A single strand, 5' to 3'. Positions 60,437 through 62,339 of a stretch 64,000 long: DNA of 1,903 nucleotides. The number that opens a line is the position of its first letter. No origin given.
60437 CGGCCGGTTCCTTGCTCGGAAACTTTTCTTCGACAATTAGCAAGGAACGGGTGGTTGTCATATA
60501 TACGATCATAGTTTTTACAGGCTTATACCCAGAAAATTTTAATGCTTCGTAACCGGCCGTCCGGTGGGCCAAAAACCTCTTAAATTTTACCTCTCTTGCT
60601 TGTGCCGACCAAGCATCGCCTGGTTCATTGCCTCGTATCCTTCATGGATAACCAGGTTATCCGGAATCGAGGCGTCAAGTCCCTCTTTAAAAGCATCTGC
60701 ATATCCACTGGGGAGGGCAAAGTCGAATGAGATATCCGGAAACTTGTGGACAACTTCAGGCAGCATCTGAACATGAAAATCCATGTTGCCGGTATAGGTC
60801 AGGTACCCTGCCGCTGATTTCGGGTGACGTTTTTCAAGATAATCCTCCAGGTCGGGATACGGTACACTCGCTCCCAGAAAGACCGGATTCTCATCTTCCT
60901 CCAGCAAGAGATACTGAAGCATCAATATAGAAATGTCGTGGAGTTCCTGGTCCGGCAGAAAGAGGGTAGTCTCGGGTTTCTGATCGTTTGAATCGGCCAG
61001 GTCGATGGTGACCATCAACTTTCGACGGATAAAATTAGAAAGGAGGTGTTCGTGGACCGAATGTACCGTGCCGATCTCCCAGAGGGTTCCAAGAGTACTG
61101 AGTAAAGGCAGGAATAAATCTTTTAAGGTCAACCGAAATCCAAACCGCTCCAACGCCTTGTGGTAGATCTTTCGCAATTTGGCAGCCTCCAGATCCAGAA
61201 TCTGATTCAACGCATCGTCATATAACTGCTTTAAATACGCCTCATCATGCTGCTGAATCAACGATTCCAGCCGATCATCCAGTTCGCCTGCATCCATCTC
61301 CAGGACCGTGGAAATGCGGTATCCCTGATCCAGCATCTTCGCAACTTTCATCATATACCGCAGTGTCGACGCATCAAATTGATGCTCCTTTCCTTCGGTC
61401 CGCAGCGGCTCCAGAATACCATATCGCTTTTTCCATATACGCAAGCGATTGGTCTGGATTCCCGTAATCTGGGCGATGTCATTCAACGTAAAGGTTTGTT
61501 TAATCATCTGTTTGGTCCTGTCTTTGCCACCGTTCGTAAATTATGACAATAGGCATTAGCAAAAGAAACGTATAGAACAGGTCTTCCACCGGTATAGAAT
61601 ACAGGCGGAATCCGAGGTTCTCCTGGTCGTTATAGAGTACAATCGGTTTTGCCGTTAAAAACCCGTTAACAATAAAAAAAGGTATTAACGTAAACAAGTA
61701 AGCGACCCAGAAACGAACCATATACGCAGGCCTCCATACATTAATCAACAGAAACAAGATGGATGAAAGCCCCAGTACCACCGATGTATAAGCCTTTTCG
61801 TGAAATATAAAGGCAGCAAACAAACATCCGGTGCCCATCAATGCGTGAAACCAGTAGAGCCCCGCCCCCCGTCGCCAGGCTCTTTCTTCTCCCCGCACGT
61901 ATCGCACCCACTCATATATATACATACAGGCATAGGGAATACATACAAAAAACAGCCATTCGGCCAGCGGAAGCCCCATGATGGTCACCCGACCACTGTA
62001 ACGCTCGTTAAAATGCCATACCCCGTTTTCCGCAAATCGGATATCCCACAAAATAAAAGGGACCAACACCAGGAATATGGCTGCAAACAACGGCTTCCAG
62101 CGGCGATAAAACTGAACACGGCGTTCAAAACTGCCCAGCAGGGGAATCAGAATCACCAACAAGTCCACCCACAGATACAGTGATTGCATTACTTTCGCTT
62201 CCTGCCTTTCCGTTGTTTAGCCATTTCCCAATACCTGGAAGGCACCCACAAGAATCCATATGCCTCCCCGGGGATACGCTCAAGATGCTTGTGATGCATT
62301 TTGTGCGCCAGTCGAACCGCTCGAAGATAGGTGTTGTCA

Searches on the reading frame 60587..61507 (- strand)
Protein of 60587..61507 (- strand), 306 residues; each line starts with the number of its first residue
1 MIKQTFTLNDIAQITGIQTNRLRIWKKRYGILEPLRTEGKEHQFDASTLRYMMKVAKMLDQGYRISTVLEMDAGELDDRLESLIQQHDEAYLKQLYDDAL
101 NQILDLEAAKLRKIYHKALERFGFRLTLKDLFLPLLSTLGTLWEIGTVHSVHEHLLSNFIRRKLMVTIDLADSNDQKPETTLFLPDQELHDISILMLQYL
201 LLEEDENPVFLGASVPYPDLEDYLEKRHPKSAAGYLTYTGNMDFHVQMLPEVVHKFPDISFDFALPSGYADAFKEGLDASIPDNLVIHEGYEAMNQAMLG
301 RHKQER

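Call 14: search_protein_families(library=pfam, proteins=[window:60587-61507:-])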
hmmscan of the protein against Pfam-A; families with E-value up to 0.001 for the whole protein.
window:60587-61507:- (306 aa): 3 families
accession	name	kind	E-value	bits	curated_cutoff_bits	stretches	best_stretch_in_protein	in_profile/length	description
PF02607.22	B12-binding_2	-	8.7e-08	32.7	23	1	97-164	3-70/74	B12 binding domain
PF13411.12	MerR_1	-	1.9e-07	31.5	21.6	1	6-68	1-62/69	MerR HTH family regulatory protein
PF01698.23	SAM_LFY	-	0.00013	22.3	25.2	1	38-86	4-51/80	Floricaula / Leafy protein SAM domain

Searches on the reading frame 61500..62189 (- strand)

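Call 14: search_protein_families(library=pfam, proteins=[window:61500-62189:-])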
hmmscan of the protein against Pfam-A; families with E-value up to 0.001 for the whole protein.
window:61500-62189:- (229 aa): 1 family
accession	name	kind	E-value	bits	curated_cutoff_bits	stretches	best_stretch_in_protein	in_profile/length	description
PF18916.5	Lycopene_cyc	-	4.4e-33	114.2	27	2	132-220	2-91/92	Lycopene cyclase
